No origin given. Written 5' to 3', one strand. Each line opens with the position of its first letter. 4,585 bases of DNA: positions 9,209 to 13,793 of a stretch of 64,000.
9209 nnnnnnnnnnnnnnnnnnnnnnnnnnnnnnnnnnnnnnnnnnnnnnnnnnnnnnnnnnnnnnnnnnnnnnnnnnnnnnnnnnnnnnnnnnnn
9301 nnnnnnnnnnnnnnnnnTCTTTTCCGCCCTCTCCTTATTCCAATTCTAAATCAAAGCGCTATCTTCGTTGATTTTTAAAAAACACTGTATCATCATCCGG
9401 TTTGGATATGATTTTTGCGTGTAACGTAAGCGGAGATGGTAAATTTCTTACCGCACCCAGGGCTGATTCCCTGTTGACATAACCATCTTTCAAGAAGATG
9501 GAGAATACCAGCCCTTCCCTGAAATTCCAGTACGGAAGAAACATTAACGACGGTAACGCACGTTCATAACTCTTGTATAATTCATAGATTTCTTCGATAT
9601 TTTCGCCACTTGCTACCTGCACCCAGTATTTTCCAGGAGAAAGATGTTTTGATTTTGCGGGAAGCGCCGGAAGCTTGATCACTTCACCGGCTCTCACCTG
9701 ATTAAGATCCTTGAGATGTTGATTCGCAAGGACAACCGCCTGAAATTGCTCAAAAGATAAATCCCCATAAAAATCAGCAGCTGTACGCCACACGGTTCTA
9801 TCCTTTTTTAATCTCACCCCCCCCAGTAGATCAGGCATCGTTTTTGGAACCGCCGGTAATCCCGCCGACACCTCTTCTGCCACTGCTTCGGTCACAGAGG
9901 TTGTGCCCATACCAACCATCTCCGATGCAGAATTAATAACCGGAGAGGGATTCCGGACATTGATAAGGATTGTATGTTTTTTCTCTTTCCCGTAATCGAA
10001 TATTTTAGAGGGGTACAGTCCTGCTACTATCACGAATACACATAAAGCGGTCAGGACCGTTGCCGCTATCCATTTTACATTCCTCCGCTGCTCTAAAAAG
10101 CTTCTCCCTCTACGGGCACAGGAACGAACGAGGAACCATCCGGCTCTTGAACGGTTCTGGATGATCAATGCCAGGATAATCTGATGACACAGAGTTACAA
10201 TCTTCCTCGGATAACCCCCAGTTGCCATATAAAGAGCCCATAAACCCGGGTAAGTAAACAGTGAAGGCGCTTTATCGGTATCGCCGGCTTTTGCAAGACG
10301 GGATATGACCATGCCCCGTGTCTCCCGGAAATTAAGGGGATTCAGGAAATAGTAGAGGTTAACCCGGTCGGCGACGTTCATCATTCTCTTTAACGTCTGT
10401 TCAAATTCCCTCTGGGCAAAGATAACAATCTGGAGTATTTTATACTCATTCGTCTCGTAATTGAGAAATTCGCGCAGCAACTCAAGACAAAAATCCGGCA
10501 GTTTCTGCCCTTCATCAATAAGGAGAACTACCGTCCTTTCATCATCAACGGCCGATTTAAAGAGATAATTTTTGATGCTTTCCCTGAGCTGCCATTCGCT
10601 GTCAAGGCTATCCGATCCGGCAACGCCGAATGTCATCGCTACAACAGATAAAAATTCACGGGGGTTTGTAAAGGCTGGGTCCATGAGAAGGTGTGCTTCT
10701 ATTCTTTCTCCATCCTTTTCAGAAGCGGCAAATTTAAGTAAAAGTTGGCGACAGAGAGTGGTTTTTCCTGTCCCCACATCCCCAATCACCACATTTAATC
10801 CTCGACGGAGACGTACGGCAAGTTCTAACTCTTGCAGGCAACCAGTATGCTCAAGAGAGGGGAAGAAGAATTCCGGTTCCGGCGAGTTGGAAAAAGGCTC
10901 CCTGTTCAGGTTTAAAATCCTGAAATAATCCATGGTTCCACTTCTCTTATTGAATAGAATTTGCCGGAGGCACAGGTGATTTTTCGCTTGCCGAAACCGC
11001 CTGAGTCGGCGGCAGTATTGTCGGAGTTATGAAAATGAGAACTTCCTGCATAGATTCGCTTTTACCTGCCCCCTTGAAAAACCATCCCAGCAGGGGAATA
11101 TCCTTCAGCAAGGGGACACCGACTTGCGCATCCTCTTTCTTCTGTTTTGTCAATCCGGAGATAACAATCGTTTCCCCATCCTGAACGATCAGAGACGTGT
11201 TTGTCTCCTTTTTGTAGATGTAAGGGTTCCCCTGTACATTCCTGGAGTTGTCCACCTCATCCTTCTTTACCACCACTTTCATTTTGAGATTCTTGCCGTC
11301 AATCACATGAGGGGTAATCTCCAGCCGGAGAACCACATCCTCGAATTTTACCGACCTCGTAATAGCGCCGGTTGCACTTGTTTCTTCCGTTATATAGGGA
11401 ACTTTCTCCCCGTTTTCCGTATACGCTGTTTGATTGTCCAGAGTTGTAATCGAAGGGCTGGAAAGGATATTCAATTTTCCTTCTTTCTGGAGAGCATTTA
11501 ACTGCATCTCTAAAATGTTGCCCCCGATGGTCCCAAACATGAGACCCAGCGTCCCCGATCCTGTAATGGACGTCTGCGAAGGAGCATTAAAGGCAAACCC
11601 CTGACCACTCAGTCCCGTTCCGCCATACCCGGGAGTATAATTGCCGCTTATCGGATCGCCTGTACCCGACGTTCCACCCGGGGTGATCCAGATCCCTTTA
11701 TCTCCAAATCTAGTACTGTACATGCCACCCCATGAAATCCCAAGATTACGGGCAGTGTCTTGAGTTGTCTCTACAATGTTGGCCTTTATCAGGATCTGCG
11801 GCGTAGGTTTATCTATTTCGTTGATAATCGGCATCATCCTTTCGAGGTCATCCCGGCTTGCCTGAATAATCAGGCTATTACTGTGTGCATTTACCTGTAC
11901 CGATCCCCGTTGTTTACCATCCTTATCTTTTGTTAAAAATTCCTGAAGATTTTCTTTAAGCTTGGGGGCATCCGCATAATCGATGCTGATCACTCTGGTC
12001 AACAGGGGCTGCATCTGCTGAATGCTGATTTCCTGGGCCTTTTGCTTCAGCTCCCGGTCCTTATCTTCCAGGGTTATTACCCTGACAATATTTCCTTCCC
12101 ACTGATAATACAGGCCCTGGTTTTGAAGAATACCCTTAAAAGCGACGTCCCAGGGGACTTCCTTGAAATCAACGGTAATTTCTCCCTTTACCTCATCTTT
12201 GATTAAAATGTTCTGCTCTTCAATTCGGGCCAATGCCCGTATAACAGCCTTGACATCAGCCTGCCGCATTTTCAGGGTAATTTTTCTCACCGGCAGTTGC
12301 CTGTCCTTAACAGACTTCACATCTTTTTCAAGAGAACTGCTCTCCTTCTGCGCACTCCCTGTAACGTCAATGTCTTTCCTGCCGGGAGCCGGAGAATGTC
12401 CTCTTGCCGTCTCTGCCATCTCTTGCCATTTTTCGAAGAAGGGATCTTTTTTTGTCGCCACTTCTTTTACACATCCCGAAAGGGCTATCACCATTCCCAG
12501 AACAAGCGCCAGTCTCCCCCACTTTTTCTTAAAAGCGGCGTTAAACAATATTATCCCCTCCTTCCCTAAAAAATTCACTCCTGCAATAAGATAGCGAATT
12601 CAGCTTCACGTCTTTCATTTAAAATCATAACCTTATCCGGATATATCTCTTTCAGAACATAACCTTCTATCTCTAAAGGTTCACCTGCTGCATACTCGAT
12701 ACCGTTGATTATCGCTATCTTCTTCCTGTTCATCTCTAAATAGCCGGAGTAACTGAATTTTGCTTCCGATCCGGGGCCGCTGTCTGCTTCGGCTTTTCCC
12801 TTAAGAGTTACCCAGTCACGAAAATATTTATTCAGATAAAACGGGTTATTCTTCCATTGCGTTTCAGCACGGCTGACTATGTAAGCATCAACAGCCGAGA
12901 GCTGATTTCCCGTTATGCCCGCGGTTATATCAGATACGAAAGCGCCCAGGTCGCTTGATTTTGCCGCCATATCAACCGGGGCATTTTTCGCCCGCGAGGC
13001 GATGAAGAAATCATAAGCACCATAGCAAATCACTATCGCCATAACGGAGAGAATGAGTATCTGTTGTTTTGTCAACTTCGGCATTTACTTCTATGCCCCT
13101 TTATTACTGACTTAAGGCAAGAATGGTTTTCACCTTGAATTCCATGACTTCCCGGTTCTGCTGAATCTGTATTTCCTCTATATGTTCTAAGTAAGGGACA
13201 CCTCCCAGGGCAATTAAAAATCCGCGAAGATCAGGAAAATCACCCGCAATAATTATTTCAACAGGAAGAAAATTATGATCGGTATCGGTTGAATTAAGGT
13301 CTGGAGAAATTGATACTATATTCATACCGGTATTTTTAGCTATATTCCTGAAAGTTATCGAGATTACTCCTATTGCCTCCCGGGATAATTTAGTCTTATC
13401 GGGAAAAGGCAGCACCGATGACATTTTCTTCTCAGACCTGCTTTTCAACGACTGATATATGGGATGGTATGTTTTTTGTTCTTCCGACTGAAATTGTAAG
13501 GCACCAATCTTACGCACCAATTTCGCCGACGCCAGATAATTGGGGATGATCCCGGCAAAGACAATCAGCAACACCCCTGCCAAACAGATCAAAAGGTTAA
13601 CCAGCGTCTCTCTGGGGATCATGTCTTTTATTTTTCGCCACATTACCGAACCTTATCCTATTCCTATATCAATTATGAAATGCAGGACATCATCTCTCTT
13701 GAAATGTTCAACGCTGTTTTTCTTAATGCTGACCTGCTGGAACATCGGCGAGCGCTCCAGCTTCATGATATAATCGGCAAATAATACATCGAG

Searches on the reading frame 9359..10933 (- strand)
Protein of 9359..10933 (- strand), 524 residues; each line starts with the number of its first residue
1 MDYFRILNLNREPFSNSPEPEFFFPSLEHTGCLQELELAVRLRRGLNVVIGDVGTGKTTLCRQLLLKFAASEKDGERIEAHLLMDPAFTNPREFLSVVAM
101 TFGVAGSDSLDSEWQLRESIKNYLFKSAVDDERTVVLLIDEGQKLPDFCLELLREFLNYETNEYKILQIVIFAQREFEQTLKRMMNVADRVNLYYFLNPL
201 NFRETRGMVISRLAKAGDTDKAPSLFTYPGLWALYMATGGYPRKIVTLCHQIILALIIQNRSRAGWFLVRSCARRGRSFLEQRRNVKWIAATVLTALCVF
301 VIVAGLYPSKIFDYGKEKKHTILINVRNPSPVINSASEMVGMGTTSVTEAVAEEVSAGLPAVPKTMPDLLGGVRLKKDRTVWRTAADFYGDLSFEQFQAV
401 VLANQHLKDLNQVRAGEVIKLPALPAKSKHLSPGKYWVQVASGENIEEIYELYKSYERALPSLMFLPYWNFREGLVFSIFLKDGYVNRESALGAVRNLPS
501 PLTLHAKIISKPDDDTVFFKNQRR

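Call 10: search_protein_families(library=pfam, proteins=[window:9359-10933:-], max_evalue=0.01)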
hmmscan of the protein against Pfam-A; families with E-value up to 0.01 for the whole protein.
window:9359-10933:- (524 aa): 8 families
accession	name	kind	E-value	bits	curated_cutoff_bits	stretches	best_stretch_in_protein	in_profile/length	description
PF13401.12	AAA_22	-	4.8e-19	69.4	27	1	43-181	4-130/130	AAA domain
PF13191.12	AAA_16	-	2.3e-06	28.7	32.6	1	43-158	22-157/167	AAA ATPase domain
PF20703.3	nSTAND1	-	3.3e-05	24.1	27.1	1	39-217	27-204/379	Novel STAND NTPase 1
PF01637.24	ATPase_2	-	0.00028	21.2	33.2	1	41-247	17-224/225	ATPase domain predominantly from Archaea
PF13173.12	AAA_14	-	0.0021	18.5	27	0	48-204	6-127/129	AAA domain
PF13245.12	AAA_19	-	0.004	17.8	25.1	1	41-157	8-115/134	AAA domain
PF20720.3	nSTAND3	-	0.0044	17.2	27.2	0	47-72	20-45/155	Novel STAND NTPase 3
PF00009.33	GTP_EFTU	-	0.0059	16.6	26.5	0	48-86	7-46/188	Elongation factor Tu GTP binding domain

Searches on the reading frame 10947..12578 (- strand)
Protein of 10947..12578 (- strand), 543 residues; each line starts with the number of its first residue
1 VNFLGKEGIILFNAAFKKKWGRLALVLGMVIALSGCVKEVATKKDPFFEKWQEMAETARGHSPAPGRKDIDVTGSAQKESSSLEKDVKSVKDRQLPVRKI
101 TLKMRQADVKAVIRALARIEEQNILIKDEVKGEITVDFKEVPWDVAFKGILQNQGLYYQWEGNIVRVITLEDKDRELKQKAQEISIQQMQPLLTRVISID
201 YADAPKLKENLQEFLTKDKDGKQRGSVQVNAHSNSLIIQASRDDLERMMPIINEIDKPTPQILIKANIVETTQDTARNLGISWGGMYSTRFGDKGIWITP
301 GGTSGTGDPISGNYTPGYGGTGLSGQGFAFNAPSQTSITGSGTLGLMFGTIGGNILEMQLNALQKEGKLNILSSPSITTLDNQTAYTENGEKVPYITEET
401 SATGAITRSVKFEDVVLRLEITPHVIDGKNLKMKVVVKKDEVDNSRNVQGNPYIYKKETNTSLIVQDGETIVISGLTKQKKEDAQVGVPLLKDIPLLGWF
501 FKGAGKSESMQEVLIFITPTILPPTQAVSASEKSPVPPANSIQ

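Call 10: search_protein_families(library=pfam, proteins=[window:10947-12578:-], max_evalue=0.01)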
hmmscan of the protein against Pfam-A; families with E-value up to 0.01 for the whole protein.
window:10947-12578:- (543 aa): 4 families
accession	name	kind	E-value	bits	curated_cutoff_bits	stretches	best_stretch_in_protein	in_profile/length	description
PF00263.26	Secretin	-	7.8e-48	162.7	27.5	1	362-522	1-168/169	Bacterial type II and III secretion system protein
PF03958.22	Secretin_N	-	3.5e-11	43.6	28.2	1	194-261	1-69/69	Bacterial type II/III secretion system short domain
PF21305.2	type_II_gspD_N0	-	2.6e-06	27.6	27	1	103-137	2-36/71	GspD-like, N0 domain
PF07660.19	STN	-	1.4e-05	25.2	28.4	1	123-168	2-50/52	Secretin and TonB N terminus short domain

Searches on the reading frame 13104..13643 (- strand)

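Call 10: search_protein_families(library=pfam, proteins=[window:13104-13643:-], max_evalue=0.01)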
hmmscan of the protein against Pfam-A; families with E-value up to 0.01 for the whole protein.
window:13104-13643:- (179 aa): 1 family
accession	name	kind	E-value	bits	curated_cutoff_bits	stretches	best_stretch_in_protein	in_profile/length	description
PF04350.18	PilO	-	0.00079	20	22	1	100-168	61-131/145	Pilus assembly protein, PilO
